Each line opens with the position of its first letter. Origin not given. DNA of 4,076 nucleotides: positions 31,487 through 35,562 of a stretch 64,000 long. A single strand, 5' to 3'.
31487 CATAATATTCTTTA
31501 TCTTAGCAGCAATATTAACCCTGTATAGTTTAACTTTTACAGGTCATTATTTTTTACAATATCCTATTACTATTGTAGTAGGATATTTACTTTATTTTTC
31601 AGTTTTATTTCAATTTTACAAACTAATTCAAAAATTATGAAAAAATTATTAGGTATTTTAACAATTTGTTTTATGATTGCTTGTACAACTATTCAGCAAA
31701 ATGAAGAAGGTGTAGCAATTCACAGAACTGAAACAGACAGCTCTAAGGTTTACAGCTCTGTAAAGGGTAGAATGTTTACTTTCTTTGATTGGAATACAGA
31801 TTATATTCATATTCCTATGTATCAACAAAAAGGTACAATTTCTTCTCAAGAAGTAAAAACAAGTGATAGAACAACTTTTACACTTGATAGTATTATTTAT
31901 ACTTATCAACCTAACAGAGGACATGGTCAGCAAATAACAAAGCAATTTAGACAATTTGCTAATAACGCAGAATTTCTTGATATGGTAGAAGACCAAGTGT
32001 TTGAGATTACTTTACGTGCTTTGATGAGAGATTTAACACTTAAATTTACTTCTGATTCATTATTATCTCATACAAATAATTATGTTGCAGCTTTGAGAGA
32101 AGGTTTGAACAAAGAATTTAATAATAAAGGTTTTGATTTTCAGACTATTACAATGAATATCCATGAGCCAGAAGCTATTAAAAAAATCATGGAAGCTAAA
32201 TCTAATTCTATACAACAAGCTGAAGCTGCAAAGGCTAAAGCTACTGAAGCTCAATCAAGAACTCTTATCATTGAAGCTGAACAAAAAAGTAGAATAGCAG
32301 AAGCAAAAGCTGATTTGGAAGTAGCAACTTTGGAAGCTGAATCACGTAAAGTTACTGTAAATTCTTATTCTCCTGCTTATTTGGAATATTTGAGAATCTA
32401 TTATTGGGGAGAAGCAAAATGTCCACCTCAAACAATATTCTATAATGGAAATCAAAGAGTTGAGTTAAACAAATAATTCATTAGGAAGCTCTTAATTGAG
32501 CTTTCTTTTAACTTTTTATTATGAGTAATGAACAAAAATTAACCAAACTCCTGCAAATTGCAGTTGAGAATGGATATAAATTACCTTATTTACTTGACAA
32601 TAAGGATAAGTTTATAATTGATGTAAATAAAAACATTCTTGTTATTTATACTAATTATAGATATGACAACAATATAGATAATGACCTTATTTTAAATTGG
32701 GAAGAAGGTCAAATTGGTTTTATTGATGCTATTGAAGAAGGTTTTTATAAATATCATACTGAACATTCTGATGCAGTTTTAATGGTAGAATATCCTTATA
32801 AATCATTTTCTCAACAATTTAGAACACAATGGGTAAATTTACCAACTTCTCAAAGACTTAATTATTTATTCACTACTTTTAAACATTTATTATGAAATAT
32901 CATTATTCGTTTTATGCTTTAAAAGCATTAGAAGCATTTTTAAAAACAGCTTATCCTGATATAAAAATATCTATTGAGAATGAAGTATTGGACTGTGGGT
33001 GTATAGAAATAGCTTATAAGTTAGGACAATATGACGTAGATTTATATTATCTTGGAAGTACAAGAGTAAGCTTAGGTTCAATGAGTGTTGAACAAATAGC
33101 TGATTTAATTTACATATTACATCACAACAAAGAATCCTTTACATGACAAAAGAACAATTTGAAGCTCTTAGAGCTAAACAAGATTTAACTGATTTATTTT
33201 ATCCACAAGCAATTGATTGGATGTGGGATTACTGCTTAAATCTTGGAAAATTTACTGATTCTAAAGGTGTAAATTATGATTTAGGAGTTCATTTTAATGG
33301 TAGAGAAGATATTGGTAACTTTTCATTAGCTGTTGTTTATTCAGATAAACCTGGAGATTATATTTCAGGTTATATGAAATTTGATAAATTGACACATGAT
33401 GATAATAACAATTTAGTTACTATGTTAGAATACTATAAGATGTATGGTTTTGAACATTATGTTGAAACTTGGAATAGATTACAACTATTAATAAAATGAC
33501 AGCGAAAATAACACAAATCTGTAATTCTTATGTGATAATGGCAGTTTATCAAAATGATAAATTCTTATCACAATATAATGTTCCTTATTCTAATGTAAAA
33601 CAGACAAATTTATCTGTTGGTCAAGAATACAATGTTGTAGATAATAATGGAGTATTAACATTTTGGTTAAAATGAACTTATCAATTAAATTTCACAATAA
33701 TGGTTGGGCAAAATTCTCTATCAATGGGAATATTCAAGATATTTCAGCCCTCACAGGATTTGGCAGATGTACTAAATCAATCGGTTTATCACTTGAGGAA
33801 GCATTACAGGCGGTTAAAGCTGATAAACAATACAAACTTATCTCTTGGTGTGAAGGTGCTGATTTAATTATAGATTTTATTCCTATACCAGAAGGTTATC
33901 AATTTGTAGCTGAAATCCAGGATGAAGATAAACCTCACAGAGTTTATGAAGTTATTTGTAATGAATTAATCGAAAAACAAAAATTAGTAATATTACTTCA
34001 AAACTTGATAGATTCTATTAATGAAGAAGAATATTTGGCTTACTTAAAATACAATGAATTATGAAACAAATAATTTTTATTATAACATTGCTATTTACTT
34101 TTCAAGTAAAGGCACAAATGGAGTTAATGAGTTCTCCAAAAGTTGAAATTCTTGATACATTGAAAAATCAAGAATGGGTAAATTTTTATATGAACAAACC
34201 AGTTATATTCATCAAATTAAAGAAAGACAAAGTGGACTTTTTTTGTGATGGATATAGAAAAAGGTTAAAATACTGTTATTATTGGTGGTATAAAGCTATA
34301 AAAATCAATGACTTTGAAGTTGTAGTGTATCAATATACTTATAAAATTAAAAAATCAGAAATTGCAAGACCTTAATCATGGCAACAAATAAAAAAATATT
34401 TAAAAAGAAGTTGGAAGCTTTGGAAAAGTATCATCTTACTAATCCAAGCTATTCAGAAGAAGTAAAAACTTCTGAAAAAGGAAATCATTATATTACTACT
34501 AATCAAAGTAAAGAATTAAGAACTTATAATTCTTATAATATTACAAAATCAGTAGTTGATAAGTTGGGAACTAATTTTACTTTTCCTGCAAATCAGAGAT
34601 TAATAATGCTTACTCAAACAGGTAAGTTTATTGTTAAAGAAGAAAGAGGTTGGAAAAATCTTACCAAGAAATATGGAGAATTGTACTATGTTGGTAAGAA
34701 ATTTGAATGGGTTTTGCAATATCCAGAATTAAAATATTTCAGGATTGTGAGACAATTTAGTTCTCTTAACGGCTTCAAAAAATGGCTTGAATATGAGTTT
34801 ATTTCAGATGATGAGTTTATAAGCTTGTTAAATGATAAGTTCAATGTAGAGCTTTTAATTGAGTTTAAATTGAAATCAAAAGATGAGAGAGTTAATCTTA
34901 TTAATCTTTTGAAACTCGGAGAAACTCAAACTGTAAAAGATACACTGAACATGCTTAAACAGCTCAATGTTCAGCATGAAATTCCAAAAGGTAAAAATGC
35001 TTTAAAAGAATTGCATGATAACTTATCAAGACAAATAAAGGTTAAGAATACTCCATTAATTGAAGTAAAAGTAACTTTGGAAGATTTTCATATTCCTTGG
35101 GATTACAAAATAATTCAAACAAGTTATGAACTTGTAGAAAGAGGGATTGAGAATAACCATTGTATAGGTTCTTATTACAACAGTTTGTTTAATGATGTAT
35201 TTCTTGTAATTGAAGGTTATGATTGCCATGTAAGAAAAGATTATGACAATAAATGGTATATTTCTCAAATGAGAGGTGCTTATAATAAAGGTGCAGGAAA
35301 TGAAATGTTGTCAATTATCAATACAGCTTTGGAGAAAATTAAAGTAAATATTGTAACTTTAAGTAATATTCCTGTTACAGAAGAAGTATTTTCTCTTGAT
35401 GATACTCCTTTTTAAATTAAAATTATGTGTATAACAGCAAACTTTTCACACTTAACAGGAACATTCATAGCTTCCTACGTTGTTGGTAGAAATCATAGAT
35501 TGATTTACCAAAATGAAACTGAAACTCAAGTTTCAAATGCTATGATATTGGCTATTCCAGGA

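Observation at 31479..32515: SPFH/Band-7 lipoprotein with a co-translated two-TM mini-protein (stomatin-NfeD-like pair) in a phage early region, bounded by its own terminator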

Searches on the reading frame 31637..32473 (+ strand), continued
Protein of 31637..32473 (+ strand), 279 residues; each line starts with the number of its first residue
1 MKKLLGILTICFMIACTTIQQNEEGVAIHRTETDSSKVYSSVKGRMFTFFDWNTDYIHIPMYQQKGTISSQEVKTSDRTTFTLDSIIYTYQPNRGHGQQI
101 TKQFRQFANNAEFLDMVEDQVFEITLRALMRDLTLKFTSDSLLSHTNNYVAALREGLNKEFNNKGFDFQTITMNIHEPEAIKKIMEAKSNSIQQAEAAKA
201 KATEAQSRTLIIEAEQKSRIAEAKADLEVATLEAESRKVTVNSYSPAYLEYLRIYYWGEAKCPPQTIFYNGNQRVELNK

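Call 86: find_encoding_contigs(protein=P0111, flank=4000, max_places=3)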
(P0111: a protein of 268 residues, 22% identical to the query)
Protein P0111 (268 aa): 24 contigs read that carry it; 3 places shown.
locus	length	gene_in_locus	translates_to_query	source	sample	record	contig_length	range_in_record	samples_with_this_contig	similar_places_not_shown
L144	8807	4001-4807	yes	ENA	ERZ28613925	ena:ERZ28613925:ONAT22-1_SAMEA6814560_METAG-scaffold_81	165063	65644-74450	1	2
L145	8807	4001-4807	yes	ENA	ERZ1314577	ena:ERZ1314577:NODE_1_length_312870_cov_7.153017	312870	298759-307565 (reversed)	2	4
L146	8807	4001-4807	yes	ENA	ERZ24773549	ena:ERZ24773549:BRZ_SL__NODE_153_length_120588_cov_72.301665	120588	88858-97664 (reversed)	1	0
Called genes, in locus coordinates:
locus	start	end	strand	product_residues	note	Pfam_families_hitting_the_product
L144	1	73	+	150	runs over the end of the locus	PF00293:NUDIX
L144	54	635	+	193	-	-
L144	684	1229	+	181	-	PF05198:IF3_N, PF00707:IF3_C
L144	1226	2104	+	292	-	PF04542:Sigma70_r2, PF04545:Sigma70_r4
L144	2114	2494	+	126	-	-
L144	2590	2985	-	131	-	-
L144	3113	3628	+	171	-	PF01981:PTH2 (faint)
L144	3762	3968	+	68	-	-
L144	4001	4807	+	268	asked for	PF01145:Band_7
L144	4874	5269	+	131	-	PF14216:DUF4326, PF22751:DUF488-N3a (weak)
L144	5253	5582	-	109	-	PF10544:T5orf172, PF13455:MUG113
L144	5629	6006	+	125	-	-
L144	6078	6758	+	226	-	-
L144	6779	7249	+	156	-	-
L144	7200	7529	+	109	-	-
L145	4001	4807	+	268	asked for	PF01145:Band_7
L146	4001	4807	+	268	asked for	PF01145:Band_7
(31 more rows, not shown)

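Call 92: fold_search(model_id=the predicted structure, library=viral)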
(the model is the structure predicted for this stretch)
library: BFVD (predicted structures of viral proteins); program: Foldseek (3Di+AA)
matches with E <= 10: 440; with E <= 0.001: 25
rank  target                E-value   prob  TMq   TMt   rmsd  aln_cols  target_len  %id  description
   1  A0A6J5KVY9            8.8e-15  1.00  0.62  0.60  11.5       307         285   18  Band 7 domain containing protein [uncultured Caudovirales phage]
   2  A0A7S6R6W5            7.8e-12  1.00  0.67  0.66   9.9       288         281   16  SPFH-domain membrane protein [Rhizobium phage Pasto]
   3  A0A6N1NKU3            1.9e-11  1.00  0.59  0.54   5.8       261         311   15  Band 7 domain-containing protein [Tupanvirus deep ocean]
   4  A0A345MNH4            2.1e-11  1.00  0.60  0.53  13.2       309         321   16  (no name in the UniProt tables at hand)
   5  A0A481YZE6            1.2e-10  1.00  0.52  0.49   8.1       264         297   16  Band 7 domain-containing protein [Marseillevirus LCMAC202]
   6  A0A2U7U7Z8            2.3e-10  1.00  0.63  0.53  12.0       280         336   17  SPFH domain containing protein [Pandoravirus quercus]
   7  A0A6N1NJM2            3.1e-10  1.00  0.51  0.55  21.7       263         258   17  Band 7 domain-containing protein [Tupanvirus soda lake]
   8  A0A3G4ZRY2            3.1e-10  1.00  0.55  0.54  14.1       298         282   12  Band 7 domain-containing protein [Terrestrivirus sp.]
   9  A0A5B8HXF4            5.9e-10  1.00  0.45  0.40  17.3       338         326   14  Band 7 domain-containing protein [Mimiviridae sp. ChoanoV1]
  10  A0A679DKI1            1.1e-09  1.00  0.59  0.38   6.2       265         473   13  (no name in the UniProt tables at hand)
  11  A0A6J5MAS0            2.0e-09  1.00  0.52  0.54  18.9       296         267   14  Band 7 domain containing protein [uncultured Caudovirales phage]
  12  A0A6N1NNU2            2.1e-09  1.00  0.62  0.57   5.2       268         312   16  Band 7 domain-containing protein [Tupanvirus deep ocean]
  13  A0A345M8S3            2.8e-09  1.00  0.51  0.50  20.9       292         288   13  Band-7-like membrane protein [Streptomyces phage StarPlatinum]
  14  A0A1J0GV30            3.0e-09  1.00  0.66  0.60   4.3       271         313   17  SPFH protein domain [Vibrio phage vB_VspP_pVa5]
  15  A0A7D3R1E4            1.0e-08  1.00  0.51  0.37  11.4       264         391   11  Regulator of protease activity HflC [Fadolivirus FV1/VV64]
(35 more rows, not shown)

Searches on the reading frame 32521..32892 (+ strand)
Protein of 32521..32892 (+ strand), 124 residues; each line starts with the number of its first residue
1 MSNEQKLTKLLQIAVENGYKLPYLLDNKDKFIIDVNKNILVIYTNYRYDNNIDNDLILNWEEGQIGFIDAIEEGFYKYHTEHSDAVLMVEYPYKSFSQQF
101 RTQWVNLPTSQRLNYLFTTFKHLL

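Call 3: search_protein_families(library=pfam, proteins=[window:32521-32892:+], max_evalue=1)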
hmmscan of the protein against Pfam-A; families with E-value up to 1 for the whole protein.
window:32521-32892:+ (124 aa): 2 families
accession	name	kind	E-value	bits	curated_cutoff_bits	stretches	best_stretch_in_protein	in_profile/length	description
PF00740.23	Parvo_coat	-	0.036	13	27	1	5-61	134-191/525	Parvovirus coat protein VP2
PF14859.11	Colicin_M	-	0.1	12.1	27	1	21-90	59-125/281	Colicin M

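Call 4: search_protein_families(library=phrogs, proteins=[window:32521-32892:+], max_evalue=0.1)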
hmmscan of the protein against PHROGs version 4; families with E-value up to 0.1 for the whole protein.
window:32521-32892:+ (124 aa): 1 family
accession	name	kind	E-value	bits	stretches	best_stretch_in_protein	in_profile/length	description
phrog_17320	-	unknown function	0.037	12.7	1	15-68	680-731/1373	-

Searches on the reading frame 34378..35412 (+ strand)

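Call 48: search_protein_families(library=phrogs, proteins=[window:34378-35412:+], max_evalue=0.001)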
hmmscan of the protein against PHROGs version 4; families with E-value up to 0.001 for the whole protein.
window:34378-35412:+ (345 aa): 0 families

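Call 101: search_protein_families(library=pfam, proteins=[window:34378-35412:+], max_evalue=0.01)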
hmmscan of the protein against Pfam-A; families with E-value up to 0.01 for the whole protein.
window:34378-35412:+ (345 aa): 1 family
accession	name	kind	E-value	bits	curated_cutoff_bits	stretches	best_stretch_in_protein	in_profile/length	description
PF14284.11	PcfJ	-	1.9e-05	25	25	1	187-304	3-136/147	PcfJ-like protein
